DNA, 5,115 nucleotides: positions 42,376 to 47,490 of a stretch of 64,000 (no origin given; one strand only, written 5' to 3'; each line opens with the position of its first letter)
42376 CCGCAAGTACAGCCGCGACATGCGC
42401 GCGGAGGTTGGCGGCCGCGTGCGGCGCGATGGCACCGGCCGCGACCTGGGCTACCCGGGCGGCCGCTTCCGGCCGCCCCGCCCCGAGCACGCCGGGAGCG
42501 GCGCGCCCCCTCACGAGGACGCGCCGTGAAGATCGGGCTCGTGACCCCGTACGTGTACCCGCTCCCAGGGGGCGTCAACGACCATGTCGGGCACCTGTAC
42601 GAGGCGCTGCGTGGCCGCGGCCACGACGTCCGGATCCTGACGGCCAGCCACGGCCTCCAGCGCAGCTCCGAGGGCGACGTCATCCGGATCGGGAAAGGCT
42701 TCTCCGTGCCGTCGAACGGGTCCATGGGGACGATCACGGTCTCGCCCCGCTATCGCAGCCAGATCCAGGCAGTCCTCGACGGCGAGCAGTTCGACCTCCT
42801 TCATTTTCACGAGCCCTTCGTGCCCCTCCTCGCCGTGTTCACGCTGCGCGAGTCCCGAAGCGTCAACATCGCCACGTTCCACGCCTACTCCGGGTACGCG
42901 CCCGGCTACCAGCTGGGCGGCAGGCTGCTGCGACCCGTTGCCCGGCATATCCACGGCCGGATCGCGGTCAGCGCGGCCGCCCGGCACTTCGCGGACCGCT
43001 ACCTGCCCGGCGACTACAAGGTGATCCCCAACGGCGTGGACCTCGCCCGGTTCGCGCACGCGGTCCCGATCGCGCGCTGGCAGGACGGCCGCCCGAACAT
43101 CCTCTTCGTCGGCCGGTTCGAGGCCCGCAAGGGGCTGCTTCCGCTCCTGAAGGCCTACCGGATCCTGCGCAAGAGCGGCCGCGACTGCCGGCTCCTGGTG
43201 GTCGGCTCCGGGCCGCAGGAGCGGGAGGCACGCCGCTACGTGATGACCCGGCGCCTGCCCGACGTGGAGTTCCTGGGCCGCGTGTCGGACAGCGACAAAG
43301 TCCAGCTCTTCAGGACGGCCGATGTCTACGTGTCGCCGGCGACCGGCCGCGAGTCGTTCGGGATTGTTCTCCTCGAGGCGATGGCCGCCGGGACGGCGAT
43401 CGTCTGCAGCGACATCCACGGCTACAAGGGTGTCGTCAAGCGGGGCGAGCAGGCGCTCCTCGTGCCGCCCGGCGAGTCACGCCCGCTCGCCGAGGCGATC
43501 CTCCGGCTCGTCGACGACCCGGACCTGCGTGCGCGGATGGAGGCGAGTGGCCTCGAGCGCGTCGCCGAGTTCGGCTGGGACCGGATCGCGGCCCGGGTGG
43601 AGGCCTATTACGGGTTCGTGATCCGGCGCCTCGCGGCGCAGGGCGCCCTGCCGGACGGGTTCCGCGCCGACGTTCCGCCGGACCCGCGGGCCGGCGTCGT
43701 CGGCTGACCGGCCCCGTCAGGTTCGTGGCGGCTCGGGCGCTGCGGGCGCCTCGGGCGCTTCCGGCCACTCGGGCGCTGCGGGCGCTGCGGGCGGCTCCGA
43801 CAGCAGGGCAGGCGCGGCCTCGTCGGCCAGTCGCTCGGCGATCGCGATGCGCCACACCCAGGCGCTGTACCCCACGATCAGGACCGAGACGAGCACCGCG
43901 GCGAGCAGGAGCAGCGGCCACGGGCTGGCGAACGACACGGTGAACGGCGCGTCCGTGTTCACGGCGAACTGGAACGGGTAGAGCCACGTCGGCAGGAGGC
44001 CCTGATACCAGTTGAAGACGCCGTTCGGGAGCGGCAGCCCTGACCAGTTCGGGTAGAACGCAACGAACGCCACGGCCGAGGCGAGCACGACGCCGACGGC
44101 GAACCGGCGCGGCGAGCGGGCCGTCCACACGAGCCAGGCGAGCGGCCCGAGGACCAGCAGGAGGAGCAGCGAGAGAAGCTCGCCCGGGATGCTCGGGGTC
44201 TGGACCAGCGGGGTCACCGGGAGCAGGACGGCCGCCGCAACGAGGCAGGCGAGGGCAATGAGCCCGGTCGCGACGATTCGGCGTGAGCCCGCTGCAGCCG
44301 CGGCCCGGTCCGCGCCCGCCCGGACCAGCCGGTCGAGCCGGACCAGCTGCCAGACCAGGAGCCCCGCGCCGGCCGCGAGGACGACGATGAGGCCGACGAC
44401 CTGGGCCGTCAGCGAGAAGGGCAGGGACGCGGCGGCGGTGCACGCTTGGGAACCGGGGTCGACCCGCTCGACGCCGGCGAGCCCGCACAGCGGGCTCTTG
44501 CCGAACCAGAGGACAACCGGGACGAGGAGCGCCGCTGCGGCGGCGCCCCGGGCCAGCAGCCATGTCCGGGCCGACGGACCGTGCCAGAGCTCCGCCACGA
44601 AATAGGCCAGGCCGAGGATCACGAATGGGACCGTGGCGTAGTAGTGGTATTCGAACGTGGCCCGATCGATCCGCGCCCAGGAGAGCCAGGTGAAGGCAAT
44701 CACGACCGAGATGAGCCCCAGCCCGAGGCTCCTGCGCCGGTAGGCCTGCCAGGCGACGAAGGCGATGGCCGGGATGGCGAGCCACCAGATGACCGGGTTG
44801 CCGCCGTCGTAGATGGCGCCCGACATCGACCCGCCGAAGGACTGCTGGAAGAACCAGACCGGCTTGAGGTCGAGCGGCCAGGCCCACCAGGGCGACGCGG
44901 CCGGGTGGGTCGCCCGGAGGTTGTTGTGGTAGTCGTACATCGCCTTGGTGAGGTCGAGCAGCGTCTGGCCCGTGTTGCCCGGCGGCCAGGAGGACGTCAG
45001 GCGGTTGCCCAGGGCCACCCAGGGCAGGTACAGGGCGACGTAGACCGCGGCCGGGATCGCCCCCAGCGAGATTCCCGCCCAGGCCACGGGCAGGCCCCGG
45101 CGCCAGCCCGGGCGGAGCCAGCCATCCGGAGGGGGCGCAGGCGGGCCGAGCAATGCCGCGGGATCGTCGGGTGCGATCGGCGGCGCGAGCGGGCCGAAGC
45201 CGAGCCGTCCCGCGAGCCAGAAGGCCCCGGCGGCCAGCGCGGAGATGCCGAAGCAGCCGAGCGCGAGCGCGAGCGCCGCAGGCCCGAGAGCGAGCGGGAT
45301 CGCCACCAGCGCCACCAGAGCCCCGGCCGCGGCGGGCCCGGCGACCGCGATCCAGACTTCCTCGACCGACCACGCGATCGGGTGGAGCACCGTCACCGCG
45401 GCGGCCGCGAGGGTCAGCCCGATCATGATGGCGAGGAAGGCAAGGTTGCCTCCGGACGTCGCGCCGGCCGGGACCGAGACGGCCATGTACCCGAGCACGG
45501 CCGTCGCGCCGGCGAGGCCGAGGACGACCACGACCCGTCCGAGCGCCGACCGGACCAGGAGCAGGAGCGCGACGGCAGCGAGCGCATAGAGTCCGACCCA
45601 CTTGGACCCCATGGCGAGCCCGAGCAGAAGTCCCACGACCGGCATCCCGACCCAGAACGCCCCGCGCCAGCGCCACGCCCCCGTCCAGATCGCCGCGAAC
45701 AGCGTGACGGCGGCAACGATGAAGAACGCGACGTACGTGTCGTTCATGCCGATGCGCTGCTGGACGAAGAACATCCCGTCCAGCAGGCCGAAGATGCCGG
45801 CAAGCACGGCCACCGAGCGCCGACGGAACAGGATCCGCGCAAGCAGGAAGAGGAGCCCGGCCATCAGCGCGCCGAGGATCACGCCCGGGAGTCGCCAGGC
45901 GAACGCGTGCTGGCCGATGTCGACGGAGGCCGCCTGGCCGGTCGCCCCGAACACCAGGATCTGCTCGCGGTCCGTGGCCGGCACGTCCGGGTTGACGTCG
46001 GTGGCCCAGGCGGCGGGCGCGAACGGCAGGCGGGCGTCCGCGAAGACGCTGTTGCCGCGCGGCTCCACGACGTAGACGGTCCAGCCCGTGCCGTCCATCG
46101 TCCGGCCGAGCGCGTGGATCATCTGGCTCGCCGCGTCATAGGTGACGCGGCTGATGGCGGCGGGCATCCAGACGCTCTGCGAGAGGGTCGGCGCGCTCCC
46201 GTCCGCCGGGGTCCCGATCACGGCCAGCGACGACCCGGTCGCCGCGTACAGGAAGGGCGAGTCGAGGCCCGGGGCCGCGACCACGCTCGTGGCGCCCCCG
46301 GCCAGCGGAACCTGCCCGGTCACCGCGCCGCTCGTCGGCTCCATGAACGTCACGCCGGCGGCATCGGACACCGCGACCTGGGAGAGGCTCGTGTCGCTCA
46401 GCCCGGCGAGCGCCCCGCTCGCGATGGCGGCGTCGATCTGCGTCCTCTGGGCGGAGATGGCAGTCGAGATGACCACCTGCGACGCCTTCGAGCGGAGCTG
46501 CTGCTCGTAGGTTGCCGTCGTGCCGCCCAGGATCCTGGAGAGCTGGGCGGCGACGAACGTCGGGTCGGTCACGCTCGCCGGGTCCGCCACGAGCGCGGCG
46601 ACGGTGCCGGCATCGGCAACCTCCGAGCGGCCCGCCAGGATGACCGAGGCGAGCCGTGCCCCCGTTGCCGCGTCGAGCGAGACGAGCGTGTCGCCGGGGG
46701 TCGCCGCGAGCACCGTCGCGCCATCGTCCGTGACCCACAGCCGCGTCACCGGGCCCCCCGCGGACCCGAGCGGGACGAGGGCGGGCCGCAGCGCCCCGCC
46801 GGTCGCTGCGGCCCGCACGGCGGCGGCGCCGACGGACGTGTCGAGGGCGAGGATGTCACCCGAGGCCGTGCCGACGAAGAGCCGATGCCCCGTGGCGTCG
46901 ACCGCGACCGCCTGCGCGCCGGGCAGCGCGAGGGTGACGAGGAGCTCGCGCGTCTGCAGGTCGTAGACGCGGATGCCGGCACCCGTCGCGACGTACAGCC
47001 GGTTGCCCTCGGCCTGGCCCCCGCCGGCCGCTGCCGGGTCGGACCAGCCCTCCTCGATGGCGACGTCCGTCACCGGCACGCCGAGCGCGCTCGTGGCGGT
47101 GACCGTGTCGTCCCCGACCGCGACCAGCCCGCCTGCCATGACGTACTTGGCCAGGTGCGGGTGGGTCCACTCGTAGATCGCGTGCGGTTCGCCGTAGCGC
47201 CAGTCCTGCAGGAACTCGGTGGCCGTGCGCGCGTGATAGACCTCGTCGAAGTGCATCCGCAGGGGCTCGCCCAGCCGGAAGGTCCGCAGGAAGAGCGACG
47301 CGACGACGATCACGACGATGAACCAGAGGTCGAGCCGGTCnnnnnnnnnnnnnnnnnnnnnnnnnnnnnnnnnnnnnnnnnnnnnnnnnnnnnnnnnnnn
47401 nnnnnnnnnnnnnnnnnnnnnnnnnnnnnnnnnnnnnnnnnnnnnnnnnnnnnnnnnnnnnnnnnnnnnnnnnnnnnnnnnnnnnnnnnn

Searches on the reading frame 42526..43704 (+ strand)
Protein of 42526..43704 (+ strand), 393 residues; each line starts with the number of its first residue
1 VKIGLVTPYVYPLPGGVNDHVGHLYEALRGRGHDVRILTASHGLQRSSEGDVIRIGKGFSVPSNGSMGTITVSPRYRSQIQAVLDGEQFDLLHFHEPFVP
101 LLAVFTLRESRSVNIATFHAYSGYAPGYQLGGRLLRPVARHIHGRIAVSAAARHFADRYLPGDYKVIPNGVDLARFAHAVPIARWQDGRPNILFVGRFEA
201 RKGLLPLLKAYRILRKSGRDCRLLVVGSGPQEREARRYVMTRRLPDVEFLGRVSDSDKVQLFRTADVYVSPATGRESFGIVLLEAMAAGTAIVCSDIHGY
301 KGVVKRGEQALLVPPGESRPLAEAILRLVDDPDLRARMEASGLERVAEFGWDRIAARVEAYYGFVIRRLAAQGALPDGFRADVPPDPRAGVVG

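Call 11: search_protein_families(library=pfam, proteins=[window:42526-43704:+], max_evalue=0.001)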
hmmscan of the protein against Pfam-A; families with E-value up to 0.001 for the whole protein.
window:42526-43704:+ (393 aa): 7 families
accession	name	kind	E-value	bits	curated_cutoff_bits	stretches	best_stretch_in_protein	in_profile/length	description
PF00534.26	Glycos_transf_1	-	8.2e-39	133.3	26.4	1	185-342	11-169/172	Glycosyl transferases group 1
PF13692.12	Glyco_trans_1_4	-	1e-34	120.3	27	1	189-331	1-142/142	Glycosyl transferases group 1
PF13439.12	Glyco_transf_4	-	1.4e-21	77.7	28.5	1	14-175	1-170/170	Glycosyltransferase Family 4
PF13579.12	Glyco_trans_4_4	-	9.6e-15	55.7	29.7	1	15-170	1-158/158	Glycosyl transferase 4-like domain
PF13524.12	Glyco_trans_1_2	-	8.1e-10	39.3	25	1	219-357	13-141/144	Glycosyl transferase-like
PF20706.3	GT4-conflict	-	1.5e-08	34.4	26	1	183-355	193-382/385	Family 4 Glycosyltransferase in conflict systems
PF08323.17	Glyco_transf_5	-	0.00043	20.5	22.7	0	14-47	15-48/239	Starch synthase catalytic domain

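Call 71: search_protein_families(library=ncbifam, proteins=[window:42526-43704:+], max_evalue=0.00001)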
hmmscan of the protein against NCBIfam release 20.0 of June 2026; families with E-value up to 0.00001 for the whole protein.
window:42526-43704:+ (393 aa): 31 families (the best 25 are shown)
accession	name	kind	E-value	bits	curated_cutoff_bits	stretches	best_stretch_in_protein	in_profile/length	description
NF041876.1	EPS_EpsE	equivalog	8e-32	110.9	400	1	156-349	180-380/389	exopolysaccharide biosynthesis GT4 family glycosyltransferase EpsE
TIGR04047.1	MSMEG_0565_glyc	hypoth_equivalog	1.5e-29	103.3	259.85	1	3-361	2-370/373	MSMEG_0565 family glycosyltransferase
TIGR02149.1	glgA_Coryne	subfamily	9.2e-27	94.2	302.4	1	126-362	129-387/391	glycogen synthase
TIGR03999.1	thiol_BshA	equivalog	2.4e-24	86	273.7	1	163-364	168-372/375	N-acetyl-alpha-D-glucosaminyl L-malate synthase BshA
TIGR04063.1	stp3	hypoth_equivalog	1.3e-22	80.2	442.05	1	164-363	182-393/397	TIGR04063 family PEP-CTERM/XrtA system glycosyltransferase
TIGR03449.1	mycothiol_MshA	equivalog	1.6e-22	80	462.5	1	165-363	191-401/406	D-inositol-3-phosphate glycosyltransferase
TIGR03088.1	stp2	hypoth_equivalog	4.3e-21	75.4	409.05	1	128-362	126-370/374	TIGR03088 family PEP-CTERM/XrtA system glycosyltransferase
NF038295.1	EPS_HpsP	equivalog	6.1e-19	68.3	550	1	166-362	180-384/388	hormogonium polysaccharide biosynthesis glycosyltransferase HpsP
NF038229.1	Glyco4_Geo_Pelo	equivalog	1.7e-16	60.2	400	1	163-347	134-317/338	GPMC system family 4 glycosyltransferase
NF041010.1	glycosy_Agl16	equivalog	1.8e-15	56.7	575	1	136-363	128-349/352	glycosylation protein Agl16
NF049988.1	MGlcDAGSynMgs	equivalog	2.3e-15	56.9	400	1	193-366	217-388/398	alpha-monoglucosyldiacylglycerol synthase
TIGR04157.1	glyco_rSAM_CFB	subfamily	6e-15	55.1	400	1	192-319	230-354/406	TIGR04157 family glycosyltransferase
NF012028.0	PRK15484.1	subfamily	2.7e-14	53.1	618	1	153-360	151-373/380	lipopolysaccharide N-acetylglucosaminyltransferase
NF053787.1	GlcN_PG_synth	equivalog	5.3e-14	51.8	480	1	186-363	194-357/361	N-acetylglucosaminyl phosphatidylglycerol synthase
TIGR04005.1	wcaL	equivalog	2.4e-12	46.4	537.6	1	166-337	201-378/406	colanic acid biosynthesis glycosyltransferase WcaL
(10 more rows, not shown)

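Call 93: search_solved_structures(query=window:42526-43704:+, max_evalue=1e-10)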
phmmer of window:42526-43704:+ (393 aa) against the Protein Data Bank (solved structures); distinct sequences matched with E-value up to 1e-10: 46.
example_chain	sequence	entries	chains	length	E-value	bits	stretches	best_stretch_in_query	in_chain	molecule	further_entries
4n9w_A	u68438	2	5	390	2.7e-64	220.7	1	1-363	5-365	GDP-mannose-dependent alpha-(1-2)-phosphatidylinositol mannosyltransferase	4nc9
2gej_A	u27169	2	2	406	3.2e-64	220.5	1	1-363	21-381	PHOSPHATIDYLINOSITOL MANNOSYLTRANSFERASE (PimA)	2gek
6kih_A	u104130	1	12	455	2.4e-21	79.3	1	161-362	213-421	Tll1590 protein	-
3okc_A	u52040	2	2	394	3.2e-19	72.3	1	135-371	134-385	GDP-mannose-dependent alpha-(1-6)-phosphatidylinositol monomannoside mannosyltransferase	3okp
3oka_A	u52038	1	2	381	9.6e-19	70.7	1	135-357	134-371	GDP-mannose-dependent alpha-(1-6)-phosphatidylinositol monomannoside mannosyltransferase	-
3c4q_A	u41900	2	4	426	1.5e-18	70.1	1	192-371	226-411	Predicted glycosyltransferases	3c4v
3c48_A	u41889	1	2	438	2.2e-18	69.5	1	192-368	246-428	Predicted glycosyltransferases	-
3fro_A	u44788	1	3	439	2.4e-17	66.1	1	190-367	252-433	GlgA glycogen synthase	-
2bis_A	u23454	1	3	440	2.5e-17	66.1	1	190-367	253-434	GLGA GLYCOGEN SYNTHASE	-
3l01_A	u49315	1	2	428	2.9e-16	62.6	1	190-361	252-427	GlgA glycogen synthase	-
8dvz_A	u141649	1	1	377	2.5e-14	56.2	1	164-365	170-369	N, N'-diacetylbacillosaminyl-diphospho-undecaprenol alpha-1,3-N-acetylgalactosaminyltransf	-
5d00_A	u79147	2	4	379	2.7e-14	56.1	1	10-363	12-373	N-acetyl-alpha-D-glucosaminyl L-malate synthase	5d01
6tvp_A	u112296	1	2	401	1.5e-13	53.6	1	126-360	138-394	Alpha-maltose-1-phosphate synthase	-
8dqd_A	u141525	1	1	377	1.7e-13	53.5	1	164-365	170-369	N, N'-diacetylbacillosaminyl-diphospho-undecaprenol alpha-1,3-N-acetylgalactosaminyltransf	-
6d9t_A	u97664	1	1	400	3.8e-13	52.3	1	193-365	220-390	Glycosyl transferase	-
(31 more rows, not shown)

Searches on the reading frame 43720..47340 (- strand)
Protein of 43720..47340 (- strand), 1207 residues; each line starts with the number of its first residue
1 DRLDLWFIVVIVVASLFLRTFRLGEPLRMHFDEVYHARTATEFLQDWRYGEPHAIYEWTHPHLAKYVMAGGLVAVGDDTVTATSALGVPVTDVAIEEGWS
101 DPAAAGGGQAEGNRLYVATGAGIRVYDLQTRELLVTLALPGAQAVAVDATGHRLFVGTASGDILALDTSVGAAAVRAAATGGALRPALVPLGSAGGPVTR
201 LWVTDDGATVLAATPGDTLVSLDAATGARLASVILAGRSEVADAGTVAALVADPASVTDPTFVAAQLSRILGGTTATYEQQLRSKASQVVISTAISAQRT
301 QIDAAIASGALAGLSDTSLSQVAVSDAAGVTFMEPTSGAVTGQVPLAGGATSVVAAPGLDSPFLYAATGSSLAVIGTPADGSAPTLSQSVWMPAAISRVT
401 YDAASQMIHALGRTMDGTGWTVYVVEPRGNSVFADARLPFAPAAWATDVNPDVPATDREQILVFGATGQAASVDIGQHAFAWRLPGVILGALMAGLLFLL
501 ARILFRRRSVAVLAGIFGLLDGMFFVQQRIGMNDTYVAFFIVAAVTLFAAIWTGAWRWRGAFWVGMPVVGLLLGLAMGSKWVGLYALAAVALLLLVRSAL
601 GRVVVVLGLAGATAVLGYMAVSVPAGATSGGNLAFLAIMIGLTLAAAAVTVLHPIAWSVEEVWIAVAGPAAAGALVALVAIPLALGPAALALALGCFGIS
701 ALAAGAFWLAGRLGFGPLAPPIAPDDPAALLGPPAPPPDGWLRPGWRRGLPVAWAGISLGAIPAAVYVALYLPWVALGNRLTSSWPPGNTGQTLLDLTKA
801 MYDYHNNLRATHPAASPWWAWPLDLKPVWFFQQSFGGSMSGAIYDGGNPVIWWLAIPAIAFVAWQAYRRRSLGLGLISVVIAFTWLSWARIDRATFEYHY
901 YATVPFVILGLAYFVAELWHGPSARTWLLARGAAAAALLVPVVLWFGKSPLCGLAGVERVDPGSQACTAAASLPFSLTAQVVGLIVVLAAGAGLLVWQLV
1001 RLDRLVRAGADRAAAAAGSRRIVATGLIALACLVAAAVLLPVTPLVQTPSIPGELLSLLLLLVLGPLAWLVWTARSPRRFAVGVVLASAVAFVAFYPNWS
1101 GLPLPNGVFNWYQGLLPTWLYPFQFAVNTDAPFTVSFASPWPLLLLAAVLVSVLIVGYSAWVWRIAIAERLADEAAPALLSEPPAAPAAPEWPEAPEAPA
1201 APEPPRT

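Call 91: search_protein_families(library=ncbifam, proteins=[window:43720-47340:-], max_evalue=0.000001)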
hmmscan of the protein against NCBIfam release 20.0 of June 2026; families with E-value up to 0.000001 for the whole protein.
window:43720-47340:- (1207 aa): 1 family
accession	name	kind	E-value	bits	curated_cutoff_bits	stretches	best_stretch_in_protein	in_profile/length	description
NF058602.1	PrMnsylTfPmt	equivalog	1.2e-14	54.1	800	1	800-928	337-475/530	protein O-mannosyltransferase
